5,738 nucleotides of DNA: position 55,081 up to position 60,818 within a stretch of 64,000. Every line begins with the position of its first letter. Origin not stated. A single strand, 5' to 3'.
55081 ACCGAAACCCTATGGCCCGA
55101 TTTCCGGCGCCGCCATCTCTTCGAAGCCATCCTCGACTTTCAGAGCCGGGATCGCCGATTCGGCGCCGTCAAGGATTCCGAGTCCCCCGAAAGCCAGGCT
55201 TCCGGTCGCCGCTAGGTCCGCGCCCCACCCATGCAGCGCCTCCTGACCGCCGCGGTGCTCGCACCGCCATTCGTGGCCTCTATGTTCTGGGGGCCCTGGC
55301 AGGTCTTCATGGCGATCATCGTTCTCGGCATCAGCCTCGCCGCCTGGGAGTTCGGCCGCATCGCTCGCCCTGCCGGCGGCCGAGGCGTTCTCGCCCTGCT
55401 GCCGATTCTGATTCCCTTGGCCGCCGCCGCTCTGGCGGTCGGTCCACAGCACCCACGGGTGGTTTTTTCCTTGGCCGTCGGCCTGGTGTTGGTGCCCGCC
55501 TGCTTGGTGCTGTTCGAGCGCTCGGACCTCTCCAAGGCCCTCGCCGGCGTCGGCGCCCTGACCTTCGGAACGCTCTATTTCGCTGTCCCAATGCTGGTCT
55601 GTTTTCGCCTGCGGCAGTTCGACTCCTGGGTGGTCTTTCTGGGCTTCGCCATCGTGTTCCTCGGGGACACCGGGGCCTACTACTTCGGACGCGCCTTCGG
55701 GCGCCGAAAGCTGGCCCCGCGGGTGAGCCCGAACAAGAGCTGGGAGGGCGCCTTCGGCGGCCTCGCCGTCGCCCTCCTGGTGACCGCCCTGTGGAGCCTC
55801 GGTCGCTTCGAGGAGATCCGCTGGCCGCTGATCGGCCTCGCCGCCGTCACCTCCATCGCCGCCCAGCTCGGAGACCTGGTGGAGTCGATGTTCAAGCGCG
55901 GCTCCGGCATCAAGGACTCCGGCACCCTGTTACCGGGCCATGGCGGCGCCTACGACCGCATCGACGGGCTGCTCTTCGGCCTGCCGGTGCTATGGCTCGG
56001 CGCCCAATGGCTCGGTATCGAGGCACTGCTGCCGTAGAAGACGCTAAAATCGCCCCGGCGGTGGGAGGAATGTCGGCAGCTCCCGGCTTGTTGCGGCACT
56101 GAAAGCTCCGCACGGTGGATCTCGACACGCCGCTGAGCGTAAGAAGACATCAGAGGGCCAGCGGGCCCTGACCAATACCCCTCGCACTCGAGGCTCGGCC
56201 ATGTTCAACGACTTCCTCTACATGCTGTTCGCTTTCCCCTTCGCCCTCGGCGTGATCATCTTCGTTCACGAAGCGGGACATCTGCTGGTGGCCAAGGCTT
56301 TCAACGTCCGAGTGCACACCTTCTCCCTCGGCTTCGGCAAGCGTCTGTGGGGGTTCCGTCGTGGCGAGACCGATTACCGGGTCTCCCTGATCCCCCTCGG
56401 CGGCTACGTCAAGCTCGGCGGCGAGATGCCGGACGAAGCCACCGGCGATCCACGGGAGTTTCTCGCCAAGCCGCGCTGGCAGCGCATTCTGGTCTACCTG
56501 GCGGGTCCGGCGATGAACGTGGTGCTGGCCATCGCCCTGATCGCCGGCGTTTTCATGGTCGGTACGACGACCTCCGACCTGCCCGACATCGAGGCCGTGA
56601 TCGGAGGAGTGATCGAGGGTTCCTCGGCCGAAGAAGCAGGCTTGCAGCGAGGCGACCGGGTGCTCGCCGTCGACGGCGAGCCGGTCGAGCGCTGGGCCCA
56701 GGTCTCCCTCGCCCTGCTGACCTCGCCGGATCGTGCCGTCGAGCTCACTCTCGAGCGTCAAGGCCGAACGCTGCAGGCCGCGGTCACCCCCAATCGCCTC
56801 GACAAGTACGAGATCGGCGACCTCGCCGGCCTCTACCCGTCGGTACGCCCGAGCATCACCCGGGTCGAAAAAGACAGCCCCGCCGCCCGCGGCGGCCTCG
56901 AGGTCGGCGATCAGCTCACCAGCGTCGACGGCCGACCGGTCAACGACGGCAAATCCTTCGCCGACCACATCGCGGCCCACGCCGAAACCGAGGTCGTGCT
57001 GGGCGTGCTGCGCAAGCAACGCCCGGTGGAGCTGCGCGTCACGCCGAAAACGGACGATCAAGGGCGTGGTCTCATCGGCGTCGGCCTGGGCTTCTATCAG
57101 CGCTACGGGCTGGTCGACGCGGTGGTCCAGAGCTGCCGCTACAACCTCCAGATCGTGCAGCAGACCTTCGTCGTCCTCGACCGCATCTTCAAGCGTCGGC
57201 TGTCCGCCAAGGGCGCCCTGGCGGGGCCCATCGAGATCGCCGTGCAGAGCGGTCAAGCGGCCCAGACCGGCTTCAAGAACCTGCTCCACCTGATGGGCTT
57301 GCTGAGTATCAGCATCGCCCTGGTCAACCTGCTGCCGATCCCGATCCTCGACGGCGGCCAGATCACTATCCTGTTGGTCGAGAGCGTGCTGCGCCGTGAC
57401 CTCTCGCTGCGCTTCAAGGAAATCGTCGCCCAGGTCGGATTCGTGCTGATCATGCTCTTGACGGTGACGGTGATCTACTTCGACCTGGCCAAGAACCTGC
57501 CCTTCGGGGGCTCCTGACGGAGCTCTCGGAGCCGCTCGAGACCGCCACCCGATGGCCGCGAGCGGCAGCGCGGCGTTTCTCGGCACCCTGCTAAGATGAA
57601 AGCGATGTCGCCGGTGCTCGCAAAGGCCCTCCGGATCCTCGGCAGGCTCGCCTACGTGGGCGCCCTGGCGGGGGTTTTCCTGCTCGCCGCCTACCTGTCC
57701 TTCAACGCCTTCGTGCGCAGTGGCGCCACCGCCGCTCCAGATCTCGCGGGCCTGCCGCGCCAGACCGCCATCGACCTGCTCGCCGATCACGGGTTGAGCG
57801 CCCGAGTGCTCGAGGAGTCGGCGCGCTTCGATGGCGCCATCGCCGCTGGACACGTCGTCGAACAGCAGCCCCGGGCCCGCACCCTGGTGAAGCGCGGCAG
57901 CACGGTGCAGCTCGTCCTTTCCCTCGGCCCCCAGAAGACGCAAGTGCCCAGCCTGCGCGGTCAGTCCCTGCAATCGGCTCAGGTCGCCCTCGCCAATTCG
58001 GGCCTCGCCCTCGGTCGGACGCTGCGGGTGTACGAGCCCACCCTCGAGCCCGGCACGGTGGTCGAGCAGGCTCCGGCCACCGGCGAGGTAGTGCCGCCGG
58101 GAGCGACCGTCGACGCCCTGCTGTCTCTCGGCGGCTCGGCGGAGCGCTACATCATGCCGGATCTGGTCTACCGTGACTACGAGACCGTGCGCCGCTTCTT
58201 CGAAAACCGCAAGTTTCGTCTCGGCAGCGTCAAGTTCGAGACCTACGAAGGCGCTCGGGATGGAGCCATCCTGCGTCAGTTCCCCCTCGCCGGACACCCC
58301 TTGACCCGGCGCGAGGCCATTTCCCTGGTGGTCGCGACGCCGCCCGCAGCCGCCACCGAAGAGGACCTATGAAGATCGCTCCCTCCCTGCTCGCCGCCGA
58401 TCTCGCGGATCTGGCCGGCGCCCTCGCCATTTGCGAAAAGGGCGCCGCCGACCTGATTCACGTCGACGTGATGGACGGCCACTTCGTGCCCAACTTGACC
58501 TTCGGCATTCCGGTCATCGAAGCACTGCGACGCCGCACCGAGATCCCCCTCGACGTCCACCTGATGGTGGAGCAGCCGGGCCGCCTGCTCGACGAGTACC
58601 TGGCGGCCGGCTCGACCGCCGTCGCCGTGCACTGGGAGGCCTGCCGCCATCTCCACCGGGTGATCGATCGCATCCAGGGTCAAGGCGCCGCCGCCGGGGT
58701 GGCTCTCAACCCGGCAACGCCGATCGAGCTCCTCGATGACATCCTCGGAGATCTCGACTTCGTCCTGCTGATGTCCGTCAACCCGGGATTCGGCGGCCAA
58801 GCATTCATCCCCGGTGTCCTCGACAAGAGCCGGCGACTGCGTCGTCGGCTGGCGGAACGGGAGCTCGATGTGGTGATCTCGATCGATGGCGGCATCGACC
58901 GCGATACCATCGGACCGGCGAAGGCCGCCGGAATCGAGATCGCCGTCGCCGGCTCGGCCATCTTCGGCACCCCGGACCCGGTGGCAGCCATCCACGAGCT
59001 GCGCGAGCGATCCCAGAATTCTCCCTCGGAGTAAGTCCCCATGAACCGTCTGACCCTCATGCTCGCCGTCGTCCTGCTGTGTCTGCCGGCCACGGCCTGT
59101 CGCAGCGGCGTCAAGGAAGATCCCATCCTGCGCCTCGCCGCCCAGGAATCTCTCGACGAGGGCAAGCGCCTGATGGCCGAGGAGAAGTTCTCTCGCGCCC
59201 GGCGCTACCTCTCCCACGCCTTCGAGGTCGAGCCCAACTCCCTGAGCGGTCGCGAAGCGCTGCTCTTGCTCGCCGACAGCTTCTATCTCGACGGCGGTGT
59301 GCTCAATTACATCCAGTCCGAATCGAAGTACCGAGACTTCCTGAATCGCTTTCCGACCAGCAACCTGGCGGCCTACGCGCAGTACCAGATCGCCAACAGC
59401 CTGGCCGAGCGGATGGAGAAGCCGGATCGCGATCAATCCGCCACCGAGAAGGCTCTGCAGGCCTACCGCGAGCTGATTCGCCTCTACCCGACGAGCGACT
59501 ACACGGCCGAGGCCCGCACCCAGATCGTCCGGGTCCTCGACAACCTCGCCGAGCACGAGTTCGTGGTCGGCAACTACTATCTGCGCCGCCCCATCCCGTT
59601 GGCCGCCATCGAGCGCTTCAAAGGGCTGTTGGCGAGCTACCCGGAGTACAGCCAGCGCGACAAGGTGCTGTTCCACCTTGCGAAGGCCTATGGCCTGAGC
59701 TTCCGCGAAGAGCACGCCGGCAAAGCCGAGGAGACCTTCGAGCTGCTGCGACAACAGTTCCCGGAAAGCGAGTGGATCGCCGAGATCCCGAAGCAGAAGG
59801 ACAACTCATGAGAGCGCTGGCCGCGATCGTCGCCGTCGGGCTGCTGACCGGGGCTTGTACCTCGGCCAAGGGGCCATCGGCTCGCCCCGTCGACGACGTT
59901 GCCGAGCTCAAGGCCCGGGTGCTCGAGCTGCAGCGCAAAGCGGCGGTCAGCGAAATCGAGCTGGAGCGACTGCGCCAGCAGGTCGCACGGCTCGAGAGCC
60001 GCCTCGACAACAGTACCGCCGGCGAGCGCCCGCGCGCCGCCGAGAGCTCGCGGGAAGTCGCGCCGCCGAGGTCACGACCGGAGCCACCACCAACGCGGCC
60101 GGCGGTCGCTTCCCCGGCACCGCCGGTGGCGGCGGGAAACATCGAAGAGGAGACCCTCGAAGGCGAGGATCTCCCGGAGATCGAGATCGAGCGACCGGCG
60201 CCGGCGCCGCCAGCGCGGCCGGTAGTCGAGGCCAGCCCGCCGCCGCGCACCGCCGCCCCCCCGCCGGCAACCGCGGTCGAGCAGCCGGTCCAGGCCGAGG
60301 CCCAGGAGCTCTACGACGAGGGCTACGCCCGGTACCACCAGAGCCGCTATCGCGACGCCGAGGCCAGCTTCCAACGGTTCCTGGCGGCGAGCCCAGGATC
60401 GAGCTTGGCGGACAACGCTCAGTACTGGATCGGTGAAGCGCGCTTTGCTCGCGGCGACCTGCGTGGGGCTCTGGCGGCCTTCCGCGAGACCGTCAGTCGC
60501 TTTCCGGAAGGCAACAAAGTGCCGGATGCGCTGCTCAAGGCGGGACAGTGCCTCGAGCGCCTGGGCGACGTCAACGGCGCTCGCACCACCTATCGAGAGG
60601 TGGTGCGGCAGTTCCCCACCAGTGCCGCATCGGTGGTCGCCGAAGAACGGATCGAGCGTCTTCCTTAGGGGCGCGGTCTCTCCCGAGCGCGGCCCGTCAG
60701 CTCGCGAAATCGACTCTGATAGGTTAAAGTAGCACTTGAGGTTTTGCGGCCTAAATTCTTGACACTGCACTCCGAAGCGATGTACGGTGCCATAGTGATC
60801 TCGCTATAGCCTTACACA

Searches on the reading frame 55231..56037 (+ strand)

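Call 36: search_protein_families(library=pfam, proteins=[window:55231-56037:+], max_evalue=0.00001)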
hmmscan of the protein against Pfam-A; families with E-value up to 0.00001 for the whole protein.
window:55231-56037:+ (268 aa): 1 family
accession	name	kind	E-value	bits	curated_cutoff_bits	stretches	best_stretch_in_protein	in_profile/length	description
PF01148.25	CTP_transf_1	-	2.3e-56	192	24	1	2-256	2-259/264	Cytidylyltransferase family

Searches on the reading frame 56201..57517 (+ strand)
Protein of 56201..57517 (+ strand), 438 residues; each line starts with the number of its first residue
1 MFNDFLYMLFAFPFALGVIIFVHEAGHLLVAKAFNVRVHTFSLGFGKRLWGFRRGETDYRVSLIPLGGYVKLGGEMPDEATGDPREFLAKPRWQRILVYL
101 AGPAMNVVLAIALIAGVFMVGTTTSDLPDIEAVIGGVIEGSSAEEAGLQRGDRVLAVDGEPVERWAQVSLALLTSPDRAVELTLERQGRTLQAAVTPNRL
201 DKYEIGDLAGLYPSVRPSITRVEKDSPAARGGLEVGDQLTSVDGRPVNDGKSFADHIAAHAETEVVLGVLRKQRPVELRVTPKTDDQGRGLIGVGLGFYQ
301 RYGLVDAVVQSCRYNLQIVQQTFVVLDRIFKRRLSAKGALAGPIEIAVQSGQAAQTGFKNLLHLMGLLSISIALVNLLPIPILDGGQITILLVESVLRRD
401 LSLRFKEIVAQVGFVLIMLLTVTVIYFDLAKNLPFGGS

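Call 36: search_protein_families(library=pfam, proteins=[window:56201-57517:+], max_evalue=0.00001)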
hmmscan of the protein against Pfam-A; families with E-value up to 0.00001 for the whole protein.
window:56201-57517:+ (438 aa): 6 families
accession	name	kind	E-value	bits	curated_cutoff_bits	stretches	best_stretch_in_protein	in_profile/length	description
PF02163.28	Peptidase_M50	-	1.3e-64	218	27.2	1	12-420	2-221/221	Peptidase family M50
PF17820.7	PDZ_6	-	2.2e-26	91.8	27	2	219-271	2-54/54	PDZ domain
PF13180.12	PDZ_2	-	5e-20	72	27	2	218-280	15-78/80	PDZ domain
PF00595.29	PDZ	-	2.2e-17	63.6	23.2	2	129-182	24-78/81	PDZ domain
PF14685.13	PDZ_Tricorn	-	2.8e-12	46.9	25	0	221-274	26-81/88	Tricorn protease PDZ domain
PF21558.3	Pept_S41_N_bact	-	4.9e-07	30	27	0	143-167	15-39/87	Bacteroidetes, Peptidase, S41 family, N-terminal domain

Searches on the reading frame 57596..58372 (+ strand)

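Call 37: search_protein_families(library=pfam, proteins=[window:57596-58372:+], max_evalue=0.001)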
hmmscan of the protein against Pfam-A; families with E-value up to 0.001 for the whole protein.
window:57596-58372:+ (258 aa): 1 family
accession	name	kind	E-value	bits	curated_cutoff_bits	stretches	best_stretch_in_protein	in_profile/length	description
PF03793.24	PASTA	-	4e-29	100.8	23.2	3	48-109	4-63/64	PASTA domain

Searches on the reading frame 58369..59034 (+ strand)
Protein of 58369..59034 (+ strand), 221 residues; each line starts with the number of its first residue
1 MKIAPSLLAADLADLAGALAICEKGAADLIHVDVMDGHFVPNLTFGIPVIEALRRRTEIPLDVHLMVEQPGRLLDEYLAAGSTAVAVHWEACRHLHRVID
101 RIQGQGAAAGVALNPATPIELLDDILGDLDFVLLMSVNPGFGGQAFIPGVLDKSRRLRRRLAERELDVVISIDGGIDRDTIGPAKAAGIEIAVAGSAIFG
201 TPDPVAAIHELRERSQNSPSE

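Call 37: search_protein_families(library=pfam, proteins=[window:58369-59034:+], max_evalue=0.001)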
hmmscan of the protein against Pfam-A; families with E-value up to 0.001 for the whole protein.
window:58369-59034:+ (221 aa): 1 family
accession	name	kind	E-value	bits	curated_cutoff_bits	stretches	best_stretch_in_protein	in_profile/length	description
PF00834.25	Ribul_P_3_epim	-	4.2e-74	248.7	21.1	1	2-199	1-198/198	Ribulose-phosphate 3 epimerase family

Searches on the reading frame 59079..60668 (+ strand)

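Call 37: search_protein_families(library=pfam, proteins=[window:59079-60668:+], max_evalue=0.001)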
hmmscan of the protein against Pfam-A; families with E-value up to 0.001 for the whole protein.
window:59079-60668:+ (529 aa): 8 families
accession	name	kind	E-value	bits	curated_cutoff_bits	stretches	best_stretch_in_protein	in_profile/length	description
PF13174.12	TPR_6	-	4.4e-17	61.9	26.3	1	483-515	1-33/33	Tetratricopeptide repeat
PF13432.12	TPR_16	-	7.7e-14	52.3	32.7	2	412-477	1-63/65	Tetratricopeptide repeat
PF07719.23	TPR_2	-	7.3e-12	44.9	27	0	482-514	1-33/34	Tetratricopeptide repeat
PF13428.12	TPR_14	-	4.2e-07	30.5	23.5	0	482-517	1-36/44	Tetratricopeptide repeat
PF14559.12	TPR_19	-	6.3e-07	30.1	25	1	456-515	2-58/68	Tetratricopeptide repeat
PF13525.12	YfiO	-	5.3e-05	23.5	25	1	406-526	3-134/203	Outer membrane lipoprotein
PF00515.34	TPR_1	-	5.4e-05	23.3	27.8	0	408-433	1-26/34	Tetratricopeptide repeat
PF13424.12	TPR_12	-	0.00014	22.4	30.1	0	446-510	4-73/77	Tetratricopeptide repeat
